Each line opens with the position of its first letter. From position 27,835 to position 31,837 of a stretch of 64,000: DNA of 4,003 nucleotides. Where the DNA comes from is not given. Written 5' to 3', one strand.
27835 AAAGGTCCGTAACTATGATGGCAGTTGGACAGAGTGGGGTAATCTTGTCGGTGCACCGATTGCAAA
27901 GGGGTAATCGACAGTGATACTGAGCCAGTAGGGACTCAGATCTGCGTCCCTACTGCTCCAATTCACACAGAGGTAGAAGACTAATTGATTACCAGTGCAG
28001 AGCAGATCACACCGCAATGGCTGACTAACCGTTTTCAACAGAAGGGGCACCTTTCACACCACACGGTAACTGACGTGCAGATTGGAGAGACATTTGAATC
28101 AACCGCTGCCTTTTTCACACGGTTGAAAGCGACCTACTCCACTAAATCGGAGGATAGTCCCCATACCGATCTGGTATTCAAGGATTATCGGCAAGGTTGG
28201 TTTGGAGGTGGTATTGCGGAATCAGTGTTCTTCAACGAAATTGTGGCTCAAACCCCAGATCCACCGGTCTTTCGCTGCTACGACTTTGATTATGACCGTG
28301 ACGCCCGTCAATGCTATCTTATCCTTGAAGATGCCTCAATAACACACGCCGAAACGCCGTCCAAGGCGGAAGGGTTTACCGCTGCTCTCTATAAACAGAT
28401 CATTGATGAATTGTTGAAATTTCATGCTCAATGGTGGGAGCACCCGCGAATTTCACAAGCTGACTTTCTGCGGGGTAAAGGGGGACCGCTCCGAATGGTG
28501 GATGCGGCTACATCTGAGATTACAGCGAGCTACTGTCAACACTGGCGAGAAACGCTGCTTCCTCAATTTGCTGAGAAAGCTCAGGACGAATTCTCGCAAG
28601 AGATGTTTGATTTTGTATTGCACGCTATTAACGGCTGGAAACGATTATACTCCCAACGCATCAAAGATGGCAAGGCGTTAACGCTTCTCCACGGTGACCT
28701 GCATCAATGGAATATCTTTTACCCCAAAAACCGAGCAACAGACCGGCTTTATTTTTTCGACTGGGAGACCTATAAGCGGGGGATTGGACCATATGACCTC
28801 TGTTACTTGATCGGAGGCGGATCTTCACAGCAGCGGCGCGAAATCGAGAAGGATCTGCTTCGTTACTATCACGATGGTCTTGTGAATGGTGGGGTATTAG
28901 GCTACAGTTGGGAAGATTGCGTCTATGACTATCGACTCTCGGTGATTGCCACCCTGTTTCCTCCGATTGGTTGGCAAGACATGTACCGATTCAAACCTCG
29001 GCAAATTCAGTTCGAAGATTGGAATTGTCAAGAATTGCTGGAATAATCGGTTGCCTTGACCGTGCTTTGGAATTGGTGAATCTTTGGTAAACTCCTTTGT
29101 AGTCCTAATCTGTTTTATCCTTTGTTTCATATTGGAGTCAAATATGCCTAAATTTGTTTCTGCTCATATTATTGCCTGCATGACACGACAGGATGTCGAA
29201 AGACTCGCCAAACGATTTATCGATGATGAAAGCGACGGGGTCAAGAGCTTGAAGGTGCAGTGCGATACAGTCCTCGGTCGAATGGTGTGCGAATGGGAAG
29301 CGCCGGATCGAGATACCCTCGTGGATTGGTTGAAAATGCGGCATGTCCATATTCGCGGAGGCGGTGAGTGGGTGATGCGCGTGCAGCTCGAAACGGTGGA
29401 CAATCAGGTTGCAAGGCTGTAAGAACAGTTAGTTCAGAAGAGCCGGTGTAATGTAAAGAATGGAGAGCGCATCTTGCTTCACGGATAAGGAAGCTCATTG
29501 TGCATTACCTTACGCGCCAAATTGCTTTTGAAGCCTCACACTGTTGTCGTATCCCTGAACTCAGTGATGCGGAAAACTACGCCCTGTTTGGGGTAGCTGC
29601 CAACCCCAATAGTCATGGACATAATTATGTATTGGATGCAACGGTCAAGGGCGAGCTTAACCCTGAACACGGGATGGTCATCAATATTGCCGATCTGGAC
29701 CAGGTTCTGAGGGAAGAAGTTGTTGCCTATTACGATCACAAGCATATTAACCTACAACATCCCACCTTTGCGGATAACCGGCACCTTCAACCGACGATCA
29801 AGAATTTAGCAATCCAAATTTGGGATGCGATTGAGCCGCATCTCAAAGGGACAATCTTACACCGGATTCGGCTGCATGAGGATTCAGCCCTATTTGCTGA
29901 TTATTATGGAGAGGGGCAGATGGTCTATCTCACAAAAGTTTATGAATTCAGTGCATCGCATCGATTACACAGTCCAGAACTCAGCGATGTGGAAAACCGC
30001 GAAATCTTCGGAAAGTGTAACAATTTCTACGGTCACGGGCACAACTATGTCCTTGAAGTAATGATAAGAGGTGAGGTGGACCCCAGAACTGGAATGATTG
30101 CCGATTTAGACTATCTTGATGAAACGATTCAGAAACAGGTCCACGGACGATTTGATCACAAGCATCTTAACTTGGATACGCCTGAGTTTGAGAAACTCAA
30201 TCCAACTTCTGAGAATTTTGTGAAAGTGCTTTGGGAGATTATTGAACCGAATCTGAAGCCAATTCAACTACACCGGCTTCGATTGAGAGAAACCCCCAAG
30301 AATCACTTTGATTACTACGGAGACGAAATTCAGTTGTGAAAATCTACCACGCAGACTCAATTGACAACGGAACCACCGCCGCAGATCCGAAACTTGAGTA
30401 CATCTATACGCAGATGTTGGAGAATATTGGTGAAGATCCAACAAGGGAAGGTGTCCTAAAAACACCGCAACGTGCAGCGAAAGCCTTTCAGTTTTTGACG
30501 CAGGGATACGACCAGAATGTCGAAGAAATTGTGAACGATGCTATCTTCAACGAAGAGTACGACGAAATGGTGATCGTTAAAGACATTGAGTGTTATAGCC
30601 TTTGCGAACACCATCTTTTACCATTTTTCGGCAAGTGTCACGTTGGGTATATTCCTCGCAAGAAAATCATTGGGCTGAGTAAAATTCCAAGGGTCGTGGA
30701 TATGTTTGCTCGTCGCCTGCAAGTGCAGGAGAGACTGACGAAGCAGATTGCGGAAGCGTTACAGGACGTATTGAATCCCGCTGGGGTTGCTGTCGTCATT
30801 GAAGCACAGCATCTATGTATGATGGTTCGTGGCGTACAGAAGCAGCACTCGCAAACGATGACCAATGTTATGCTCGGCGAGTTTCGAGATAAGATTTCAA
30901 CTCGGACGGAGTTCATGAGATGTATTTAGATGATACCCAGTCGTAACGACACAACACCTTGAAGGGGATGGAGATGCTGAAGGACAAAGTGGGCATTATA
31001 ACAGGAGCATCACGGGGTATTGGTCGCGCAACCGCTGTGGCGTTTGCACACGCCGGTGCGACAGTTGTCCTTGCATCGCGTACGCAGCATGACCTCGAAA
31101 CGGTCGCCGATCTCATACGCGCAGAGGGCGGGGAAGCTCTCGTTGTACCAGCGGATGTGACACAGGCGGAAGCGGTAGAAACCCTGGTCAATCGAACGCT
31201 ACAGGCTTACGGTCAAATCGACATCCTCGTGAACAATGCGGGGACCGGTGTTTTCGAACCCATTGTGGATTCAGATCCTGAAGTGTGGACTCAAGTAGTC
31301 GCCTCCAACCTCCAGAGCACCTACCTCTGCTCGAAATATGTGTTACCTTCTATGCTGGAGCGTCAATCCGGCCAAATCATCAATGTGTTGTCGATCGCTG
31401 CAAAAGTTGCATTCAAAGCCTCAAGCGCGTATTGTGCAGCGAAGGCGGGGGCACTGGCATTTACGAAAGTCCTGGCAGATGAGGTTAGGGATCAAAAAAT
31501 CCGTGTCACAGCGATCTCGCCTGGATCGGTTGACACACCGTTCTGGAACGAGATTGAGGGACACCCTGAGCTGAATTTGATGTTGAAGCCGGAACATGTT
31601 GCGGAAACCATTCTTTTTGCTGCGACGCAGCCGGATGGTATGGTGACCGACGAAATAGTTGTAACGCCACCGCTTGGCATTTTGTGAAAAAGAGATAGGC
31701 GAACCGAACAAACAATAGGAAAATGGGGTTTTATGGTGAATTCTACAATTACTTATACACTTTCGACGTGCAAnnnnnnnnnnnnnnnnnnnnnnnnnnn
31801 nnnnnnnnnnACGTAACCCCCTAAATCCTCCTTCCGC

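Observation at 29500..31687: Probable complete tetrahydrobiopterin (BH4) operon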

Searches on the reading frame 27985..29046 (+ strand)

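Call 3: search_protein_families(library=pfam, proteins=[window:27985-29046:+])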
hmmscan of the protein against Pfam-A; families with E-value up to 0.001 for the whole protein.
window:27985-29046:+ (353 aa): 3 families
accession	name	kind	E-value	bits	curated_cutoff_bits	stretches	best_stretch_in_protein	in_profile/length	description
PF02958.26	EcKL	-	3.1e-13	50.1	22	1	97-300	80-286/294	Ecdysteroid kinase-like family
PF01636.29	APH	-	4.3e-09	36.9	23.2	1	61-298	21-232/239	Phosphotransferase enzyme family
PF07914.17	DUF1679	-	7.4e-05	22.2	24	1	91-301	132-340/414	Uncharacterized oxidoreductase dhs-27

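Call 4: search_protein_families(library=ncbifam, proteins=[window:27985-29046:+])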
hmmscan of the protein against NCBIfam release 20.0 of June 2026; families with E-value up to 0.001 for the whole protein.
window:27985-29046:+ (353 aa): 0 families

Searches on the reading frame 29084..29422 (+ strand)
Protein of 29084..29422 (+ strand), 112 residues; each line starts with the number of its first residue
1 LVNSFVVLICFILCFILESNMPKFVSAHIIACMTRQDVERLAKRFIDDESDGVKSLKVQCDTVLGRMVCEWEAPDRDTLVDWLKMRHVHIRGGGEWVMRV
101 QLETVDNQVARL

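Call 3: search_protein_families(library=pfam, proteins=[window:29084-29422:+])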
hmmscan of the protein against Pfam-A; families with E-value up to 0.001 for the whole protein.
window:29084-29422:+ (112 aa): 0 families

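Call 4: search_protein_families(library=ncbifam, proteins=[window:29084-29422:+])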
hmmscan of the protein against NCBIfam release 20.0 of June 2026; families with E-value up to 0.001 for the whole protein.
window:29084-29422:+ (112 aa): 0 families

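Call 50: search_protein_families(library=pfam, proteins=[window:29141-29422:+], max_evalue=1)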
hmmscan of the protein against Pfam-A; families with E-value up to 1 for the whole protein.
window:29141-29422:+ (93 aa): 2 families
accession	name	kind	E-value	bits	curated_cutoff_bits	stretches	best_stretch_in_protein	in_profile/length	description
PF14026.12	SCO4226-like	-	0.087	13.5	28.5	1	14-60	11-59/76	Nickel responsive protein SCO4226-like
PF10742.14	DUF2555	-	0.094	13.1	25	1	11-30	4-23/55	Protein of unknown function (DUF2555)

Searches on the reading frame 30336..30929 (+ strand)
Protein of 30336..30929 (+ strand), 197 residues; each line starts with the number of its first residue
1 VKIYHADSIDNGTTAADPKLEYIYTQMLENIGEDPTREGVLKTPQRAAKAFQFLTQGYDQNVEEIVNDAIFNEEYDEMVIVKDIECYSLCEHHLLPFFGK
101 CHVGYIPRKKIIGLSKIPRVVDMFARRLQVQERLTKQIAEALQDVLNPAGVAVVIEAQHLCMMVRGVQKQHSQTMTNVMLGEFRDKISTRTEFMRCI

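Call 3: search_protein_families(library=pfam, proteins=[window:30336-30929:+])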
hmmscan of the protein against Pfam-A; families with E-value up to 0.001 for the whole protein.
window:30336-30929:+ (197 aa): 2 families
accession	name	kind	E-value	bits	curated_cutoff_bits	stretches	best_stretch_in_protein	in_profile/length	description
PF01227.27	GTP_cyclohydroI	-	2.2e-77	259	27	1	24-196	5-177/179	GTP cyclohydrolase I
PF14489.11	QueF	-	1.3e-05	25.8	27.3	1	96-154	1-59/81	QueF-like protein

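Call 4: search_protein_families(library=ncbifam, proteins=[window:30336-30929:+])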
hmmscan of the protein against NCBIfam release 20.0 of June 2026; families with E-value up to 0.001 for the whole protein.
window:30336-30929:+ (197 aa): 5 families
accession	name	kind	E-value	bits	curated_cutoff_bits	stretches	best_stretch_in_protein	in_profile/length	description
NF006825.1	PRK09347.1-2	subfamily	4.4e-82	273.9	174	1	23-197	4-178/179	GTP cyclohydrolase I FolE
TIGR00063.1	folE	equivalog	3.2e-79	264.6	181.6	1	24-197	5-178/180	GTP cyclohydrolase I FolE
NF006826.0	PRK09347.1-3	subfamily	1.7e-72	242.9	162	1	19-197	8-186/189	GTP cyclohydrolase I FolE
NF006824.0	PRK09347.1-1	equivalog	1.4e-51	175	202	1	19-196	37-215/219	GTP cyclohydrolase I FolE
TIGR03139.1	QueF-II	equivalog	1.1e-06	28.5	86.9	1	74-155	15-96/115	preQ(1) synthase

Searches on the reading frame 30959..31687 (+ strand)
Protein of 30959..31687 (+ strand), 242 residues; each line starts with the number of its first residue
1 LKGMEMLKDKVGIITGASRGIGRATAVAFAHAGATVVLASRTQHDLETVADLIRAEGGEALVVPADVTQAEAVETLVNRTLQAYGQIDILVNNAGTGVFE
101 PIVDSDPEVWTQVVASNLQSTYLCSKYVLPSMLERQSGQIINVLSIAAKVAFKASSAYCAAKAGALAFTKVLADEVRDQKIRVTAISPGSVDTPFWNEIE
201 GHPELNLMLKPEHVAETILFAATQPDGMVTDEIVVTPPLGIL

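Call 3: search_protein_families(library=pfam, proteins=[window:30959-31687:+])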
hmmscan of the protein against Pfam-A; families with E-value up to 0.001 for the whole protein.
window:30959-31687:+ (242 aa): 4 families
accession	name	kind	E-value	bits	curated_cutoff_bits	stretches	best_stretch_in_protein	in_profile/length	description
PF00106.31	adh_short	-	8.5e-59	198.8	26.6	1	10-200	1-191/195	short chain dehydrogenase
PF13561.12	adh_short_C2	-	1.3e-49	169.3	27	1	16-232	1-227/236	Enoyl-(Acyl carrier protein) reductase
PF08659.16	KR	-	3.2e-13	50.4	22.6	1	13-190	4-177/180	KR domain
PF23441.1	SDR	-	0.00082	19.3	27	0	11-198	10-201/258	SDR-like rossmann domain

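Call 4: search_protein_families(library=ncbifam, proteins=[window:30959-31687:+])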
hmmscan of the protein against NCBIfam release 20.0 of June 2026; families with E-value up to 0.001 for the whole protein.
window:30959-31687:+ (242 aa): 233 families (the best 25 are shown)
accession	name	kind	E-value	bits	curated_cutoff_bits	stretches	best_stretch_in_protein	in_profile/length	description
NF005672.0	PRK07454.1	equivalog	1.5e-68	230.6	234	1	7-241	4-240/241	SDR family oxidoreductase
NF004791.0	PRK06138.1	equivalog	5.9e-59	199.4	312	1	7-200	3-195/252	SDR family oxidoreductase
NF005806.0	PRK07666.1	equivalog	7e-57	192.5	286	1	4-219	2-218/239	3-ketoacyl-ACP reductase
NF005594.0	PRK07326.1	equivalog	5.7e-56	189.7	271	1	4-237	1-231/237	SDR family oxidoreductase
NF004818.0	PRK06172.1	equivalog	1.6e-55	188.2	336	1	5-214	3-224/253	SDR family oxidoreductase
NF009093.0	PRK12429.1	subfamily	2e-54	184.6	258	1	6-226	2-222/259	3-hydroxybutyrate dehydrogenase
NF005681.0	PRK07478.1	subfamily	2.4e-54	184.4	267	1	4-219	1-228/254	SDR family oxidoreductase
NF005559.1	PRK07231.1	subfamily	1.2e-51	175.6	215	1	7-201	2-196/249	glucose 1-dehydrogenase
NF005495.0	PRK07109.1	subfamily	1e-50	172.9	264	1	4-226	3-232/334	SDR family oxidoreductase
TIGR01963.1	PHB_DH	subfamily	1.1e-49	169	307.05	1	10-229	2-221/255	3-hydroxybutyrate dehydrogenase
NF004198.0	PRK05653.1-3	equivalog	1.6e-49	168.6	296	1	4-233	2-239/248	3-oxoacyl-ACP reductase FabG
NF004203.0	PRK05653.2-4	subfamily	4.9e-49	167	313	1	6-205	3-204/260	3-oxoacyl-ACP reductase FabG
NF009466.0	PRK12826.1-2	subfamily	8.5e-48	163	222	1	10-232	4-236/248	3-oxoacyl-ACP reductase FabG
TIGR01830.1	3oxo_ACP_reduc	equivalog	1.7e-47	162.2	297.75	1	13-233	2-231/239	3-oxoacyl-[acyl-carrier-protein] reductase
NF005873.0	PRK07814.1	equivalog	2.2e-47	161.7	346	1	7-209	8-210/263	SDR family oxidoreductase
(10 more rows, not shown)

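Call 5: search_solved_structures(query=window:30959-31687:+, max_evalue=1e-20, show_alignments=1)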
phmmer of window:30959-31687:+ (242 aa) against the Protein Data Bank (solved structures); distinct sequences matched with E-value up to 1e-20: 306 (the best 60 are shown).
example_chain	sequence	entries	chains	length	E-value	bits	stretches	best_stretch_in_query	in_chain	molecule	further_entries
4rzh_A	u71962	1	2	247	1.7e-40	142.3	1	7-227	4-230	3-oxoacyl-[acyl-carrier protein] reductase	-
2et6_A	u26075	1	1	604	3.5e-39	138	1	6-224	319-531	(3R)-hydroxyacyl-CoA dehydrogenase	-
2bd0_A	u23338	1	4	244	1.7e-38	135.7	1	12-240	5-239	sepiapterin reductase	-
3rkr_A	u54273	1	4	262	1.8e-38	135.6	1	2-239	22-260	Short chain oxidoreductase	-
4ni5_A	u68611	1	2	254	1.8e-38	135.6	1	7-224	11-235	Oxidoreductase, short-chain dehydrogenase/reductase family protein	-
2uvd_A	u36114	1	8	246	3.7e-38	134.6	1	6-202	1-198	3-OXOACYL-(ACYL-CARRIER-PROTEIN) REDUCTASE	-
4dqx_A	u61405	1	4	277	1.4e-36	129.4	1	7-204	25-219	Probable oxidoreductase protein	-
2hq1_A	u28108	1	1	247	1.5e-36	129.3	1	6-234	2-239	Glucose/ribitol dehydrogenase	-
5x8h_A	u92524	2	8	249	2.2e-36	128.8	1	5-230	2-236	Short-chain dehydrogenase reductase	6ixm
2ehd_A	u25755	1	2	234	3.9e-36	128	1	7-237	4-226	Oxidoreductase, short-chain dehydrogenase/reductase family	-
2jah_A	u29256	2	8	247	3.9e-36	128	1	7-237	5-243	CLAVULANIC ACID DEHYDROGENASE | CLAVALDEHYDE DEHYDROGENASE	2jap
4dml_A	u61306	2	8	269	2.7e-35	125.2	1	7-208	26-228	3-oxoacyl-[acyl-carrier-protein] reductase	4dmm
7pcs_B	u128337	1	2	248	8.5e-35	123.6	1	7-234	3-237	BbsD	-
9fe6_A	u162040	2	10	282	1e-34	123.3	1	7-229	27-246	SDR family oxidoreductase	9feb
4fn4_A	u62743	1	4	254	1.9e-34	122.5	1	5-204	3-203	Short chain dehydrogenase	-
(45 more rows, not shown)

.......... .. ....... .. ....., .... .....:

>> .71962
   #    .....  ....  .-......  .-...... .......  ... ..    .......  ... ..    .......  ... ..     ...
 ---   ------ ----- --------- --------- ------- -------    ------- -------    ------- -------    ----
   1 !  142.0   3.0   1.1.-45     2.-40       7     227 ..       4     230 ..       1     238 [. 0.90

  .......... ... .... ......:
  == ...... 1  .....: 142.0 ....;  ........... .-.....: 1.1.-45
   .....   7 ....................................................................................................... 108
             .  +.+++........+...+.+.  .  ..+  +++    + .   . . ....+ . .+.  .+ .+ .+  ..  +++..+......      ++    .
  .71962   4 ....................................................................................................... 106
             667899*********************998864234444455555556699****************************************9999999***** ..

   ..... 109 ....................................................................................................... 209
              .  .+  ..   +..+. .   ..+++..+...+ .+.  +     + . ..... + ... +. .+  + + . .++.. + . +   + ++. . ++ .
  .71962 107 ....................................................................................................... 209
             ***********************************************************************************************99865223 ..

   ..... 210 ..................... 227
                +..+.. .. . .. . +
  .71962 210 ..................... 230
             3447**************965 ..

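Call 46: search_solved_structures(query=window:30959-31687:+, max_evalue=1e-37, show_alignments=4)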
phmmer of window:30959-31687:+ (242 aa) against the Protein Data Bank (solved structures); distinct sequences matched with E-value up to 1e-37: 6.
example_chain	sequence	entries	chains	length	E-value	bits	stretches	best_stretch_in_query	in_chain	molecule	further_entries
4rzh_A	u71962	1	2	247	1.7e-40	142.3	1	7-227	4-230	3-oxoacyl-[acyl-carrier protein] reductase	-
2et6_A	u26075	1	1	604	3.5e-39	138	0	6-224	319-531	(3R)-hydroxyacyl-CoA dehydrogenase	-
2bd0_A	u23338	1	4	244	1.7e-38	135.7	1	12-240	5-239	sepiapterin reductase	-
3rkr_A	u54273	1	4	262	1.8e-38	135.6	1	2-239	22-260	Short chain oxidoreductase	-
4ni5_A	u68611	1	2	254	1.8e-38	135.6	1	7-224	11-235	Oxidoreductase, short-chain dehydrogenase/reductase family protein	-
2uvd_A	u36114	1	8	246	3.7e-38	134.6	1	6-202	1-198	3-OXOACYL-(ACYL-CARRIER-PROTEIN) REDUCTASE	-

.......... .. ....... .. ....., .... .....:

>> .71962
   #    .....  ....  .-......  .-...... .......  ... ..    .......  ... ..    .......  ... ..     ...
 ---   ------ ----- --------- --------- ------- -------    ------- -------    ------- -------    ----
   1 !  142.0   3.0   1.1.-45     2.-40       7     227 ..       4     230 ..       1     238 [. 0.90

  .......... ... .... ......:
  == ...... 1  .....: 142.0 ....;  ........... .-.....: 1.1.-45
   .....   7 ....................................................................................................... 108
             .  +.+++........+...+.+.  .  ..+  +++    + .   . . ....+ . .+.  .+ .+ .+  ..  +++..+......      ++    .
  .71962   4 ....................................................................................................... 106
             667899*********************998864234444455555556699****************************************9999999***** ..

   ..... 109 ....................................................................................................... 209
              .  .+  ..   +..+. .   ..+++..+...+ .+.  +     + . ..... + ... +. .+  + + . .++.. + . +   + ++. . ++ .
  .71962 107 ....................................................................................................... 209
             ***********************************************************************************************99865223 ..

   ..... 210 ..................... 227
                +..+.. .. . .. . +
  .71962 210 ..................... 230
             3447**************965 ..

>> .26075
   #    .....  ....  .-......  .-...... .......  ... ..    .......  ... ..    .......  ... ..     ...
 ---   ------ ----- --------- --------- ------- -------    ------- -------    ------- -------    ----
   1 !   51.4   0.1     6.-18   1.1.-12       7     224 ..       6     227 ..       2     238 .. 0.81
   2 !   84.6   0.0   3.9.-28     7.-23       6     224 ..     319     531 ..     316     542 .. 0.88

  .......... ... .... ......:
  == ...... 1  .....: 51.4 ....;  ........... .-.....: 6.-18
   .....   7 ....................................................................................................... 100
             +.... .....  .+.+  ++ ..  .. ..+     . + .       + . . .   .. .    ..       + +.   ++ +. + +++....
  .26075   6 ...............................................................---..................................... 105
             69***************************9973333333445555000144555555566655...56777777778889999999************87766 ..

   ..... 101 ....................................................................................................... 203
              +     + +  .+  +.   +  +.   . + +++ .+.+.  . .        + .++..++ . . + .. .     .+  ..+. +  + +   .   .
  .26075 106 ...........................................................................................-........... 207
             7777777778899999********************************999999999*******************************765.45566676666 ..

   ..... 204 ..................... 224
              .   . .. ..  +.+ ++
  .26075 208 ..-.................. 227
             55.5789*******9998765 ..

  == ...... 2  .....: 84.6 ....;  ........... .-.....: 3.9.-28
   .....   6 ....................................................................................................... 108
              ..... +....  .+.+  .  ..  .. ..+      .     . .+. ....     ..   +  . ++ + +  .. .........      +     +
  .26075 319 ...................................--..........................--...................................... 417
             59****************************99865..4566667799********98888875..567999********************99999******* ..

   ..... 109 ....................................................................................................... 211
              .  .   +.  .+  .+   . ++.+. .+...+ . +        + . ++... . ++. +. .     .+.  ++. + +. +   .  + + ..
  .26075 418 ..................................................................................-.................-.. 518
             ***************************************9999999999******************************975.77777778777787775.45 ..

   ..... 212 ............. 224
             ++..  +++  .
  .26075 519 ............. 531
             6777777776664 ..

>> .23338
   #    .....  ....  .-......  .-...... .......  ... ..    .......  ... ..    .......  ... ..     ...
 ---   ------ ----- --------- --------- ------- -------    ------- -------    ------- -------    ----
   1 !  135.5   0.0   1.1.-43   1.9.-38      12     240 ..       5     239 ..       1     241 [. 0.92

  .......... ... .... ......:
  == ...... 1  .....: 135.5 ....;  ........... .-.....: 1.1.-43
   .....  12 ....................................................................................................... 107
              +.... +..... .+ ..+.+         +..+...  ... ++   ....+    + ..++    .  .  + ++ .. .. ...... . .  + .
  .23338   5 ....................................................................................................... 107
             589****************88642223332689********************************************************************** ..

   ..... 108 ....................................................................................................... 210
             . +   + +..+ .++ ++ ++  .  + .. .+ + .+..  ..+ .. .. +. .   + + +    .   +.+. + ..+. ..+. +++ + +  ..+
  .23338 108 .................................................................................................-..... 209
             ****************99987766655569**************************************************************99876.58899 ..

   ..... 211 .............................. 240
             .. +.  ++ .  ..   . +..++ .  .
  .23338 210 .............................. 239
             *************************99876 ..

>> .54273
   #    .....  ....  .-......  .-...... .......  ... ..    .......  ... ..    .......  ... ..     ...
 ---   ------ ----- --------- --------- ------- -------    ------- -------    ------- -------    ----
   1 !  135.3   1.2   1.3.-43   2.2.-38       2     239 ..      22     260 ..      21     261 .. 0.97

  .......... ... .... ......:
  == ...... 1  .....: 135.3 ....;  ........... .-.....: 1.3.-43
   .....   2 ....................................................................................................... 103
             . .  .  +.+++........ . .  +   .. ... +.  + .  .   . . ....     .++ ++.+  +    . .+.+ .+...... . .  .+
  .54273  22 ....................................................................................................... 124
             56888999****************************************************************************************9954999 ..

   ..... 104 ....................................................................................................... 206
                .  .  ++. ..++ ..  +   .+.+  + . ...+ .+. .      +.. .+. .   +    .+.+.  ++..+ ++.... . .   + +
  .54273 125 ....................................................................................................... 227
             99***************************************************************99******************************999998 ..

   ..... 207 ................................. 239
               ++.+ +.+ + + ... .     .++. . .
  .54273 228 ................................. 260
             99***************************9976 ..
